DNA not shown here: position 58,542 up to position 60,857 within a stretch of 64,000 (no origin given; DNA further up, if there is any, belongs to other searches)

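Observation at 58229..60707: ECF sigma with an overlapping membrane anti-sigma-like gene bearing a TolB/PD40 propeller and an FG-GAP domain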

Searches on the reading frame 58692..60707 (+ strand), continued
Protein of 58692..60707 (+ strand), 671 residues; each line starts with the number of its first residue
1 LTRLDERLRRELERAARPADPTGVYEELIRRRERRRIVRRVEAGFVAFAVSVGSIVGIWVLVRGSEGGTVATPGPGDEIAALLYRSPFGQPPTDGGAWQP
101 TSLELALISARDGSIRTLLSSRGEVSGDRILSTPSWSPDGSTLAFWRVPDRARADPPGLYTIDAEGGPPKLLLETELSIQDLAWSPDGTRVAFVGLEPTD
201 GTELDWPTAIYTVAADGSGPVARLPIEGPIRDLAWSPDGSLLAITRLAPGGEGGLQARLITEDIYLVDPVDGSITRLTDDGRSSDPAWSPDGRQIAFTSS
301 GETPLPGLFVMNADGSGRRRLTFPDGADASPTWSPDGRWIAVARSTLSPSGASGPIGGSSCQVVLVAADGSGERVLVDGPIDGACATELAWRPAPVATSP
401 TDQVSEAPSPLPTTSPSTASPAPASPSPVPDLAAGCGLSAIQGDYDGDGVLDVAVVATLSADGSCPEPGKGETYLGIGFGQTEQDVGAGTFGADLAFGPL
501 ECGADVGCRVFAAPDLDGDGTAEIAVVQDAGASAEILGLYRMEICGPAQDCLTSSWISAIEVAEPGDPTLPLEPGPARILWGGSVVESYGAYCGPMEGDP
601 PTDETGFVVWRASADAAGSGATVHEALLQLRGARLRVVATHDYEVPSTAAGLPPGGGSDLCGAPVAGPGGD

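Call 65: predict_structure(alignment_id=A1)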
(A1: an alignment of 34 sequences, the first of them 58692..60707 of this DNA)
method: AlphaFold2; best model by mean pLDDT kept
length: 671 residues; sequences in the alignment: 34
mean_pLDDT: 82.4   pTM: 0.62
mean pLDDT of the five models: 82.4, 82.2, 82.0, 80.7, 79.6
residues with pLDDT >= 90: 353; 70-90: 173; 50-70: 86; < 50: 59
segments of 3 or more residues with pLDDT < 50: 62-74, 122-125, 352-355, 398-425, 547-550, 669-671
pLDDT, mean of each block of 10 residues (from residue 1): 74 59 55 64 72 71 40 66 76 54 85 84 59 93 92 84 91 95 95 92 89 95 91 94 94 70 94 90 97 95 92 90 89 96 84 55 95 93 92 71 40 34 54 91 95 96 88 96 94 94 90 93 94 89 69 84 91 93 90 84 87 85 95 91 87 83 73 31
secondary structure, 60 per line:
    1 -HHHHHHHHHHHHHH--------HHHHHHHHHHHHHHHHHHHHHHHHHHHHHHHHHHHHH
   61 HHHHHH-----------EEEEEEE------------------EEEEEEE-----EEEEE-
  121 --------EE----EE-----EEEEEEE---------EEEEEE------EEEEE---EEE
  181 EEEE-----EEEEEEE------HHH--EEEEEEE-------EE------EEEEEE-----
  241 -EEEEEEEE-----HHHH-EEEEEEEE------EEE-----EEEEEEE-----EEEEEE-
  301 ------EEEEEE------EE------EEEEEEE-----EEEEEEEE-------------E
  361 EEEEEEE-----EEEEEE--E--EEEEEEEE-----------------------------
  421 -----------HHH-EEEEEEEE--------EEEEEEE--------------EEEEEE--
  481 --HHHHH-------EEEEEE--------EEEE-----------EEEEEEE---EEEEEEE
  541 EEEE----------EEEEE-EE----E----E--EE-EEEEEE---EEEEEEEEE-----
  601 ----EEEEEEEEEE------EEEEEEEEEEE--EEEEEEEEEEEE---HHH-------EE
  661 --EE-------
elements in order (helices of 4 or more, strands of 3 or more residues): H2-15 H24-66 E78-84 E103-109 E115-119 E142-148 E158-163 E170-174 E178-184 E190-196 E208-214 E230-235 E242-249 H255-258 E260-267 E274-276 E282-288 E294-299 E307-312 E327-333 E339-346 E360-367 E373-378 E384-391 E436-443 E452-458 E473-478 H483-487 E495-500 E509-512 E524-530 E534-544 E555-559 E578-583 E587-595 E605-614 E621-631 E634-645

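Call 68: fold_search(model_id=the predicted structure, library=pdb)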
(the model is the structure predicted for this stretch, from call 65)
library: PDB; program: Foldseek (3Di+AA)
matches with E <= 10: 1119; with E <= 0.001: 790
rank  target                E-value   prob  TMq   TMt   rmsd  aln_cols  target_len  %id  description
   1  1c5k                  1.2e-14  1.00  0.35  0.57   4.1       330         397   19  THE STRUCTURE OF TOLB, AN ESSENTIAL COMPONENT OF THE TOL-DEPENDENT TRANSLOCATION SYSTEM AND ITS INTERACTIONS WITH THE TR (released 2000-12-06)
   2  4jml_A                4.0e-14  1.00  0.34  0.56   4.9       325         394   20  Crystal structure of the TolB(P201C)-ColicinE9 TBE peptide(A33C) complex. (released 2013-07-17)
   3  3iax_A                4.5e-14  1.00  0.34  0.56   4.3       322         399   19  The crystal structure of the TolB box of Colicin A in complex with TolB reveals important differences in the recruitme (released 2009-10-13)
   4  1crz                  6.3e-14  1.00  0.35  0.56   4.3       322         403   20  CRYSTAL STRUCTURE OF THE E. COLI TOLB PROTEIN (released 2000-08-16)
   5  2ivz_C                1.0e-13  1.00  0.34  0.57   4.8       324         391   21  Structure of TolB in complex with a peptide of the colicin E9 T- domain (released 2006-08-16)
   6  2ivz_A                1.1e-13  1.00  0.34  0.56   4.7       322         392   20  Structure of TolB in complex with a peptide of the colicin E9 T- domain (released 2006-08-16)
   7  2ivz_D                1.6e-13  1.00  0.23  0.39  14.9       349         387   20  Structure of TolB in complex with a peptide of the colicin E9 T- domain (released 2006-08-16)
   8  4pwz_B                2.3e-13  1.00  0.34  0.54   4.7       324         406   20  Crystal structure of TolB protein from Yersinia pestis CO92 (released 2014-04-02)
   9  7mx5_B                3.3e-13  1.00  0.35  0.57   4.4       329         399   22  Crystal structure of TolB from Acinetobacter baumannii (released 2021-05-26)
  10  9a2l_MODEL_1_A        4.2e-13  1.00  0.35  0.53   4.4       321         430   21  Model of E. coli TolB by in-cell photo-crosslinking MS and deep learning (released 2023-02-24)
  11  4r40_C                5.7e-13  1.00  0.35  0.56   4.4       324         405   22  Crystal Structure of TolB/Pal complex from Yersinia pestis. (released 2014-09-03)
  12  2hqs_A                6.3e-13  1.00  0.35  0.55   4.5       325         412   20  Crystal structure of TolB/Pal complex (released 2007-04-03)
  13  4r40_A                7.7e-13  1.00  0.34  0.54   4.8       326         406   21  Crystal Structure of TolB/Pal complex from Yersinia pestis. (released 2014-09-03)
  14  2hqs_B                8.1e-13  1.00  0.35  0.55   4.5       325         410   20  Crystal structure of TolB/Pal complex (released 2007-04-03)
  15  6pnv                  8.1e-13  1.00  0.26  0.41  11.5       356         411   19  1.42 Angstrom Resolution Crystal Structure of Translocation Protein TolB from Salmonella enterica (released 2019-07-17)
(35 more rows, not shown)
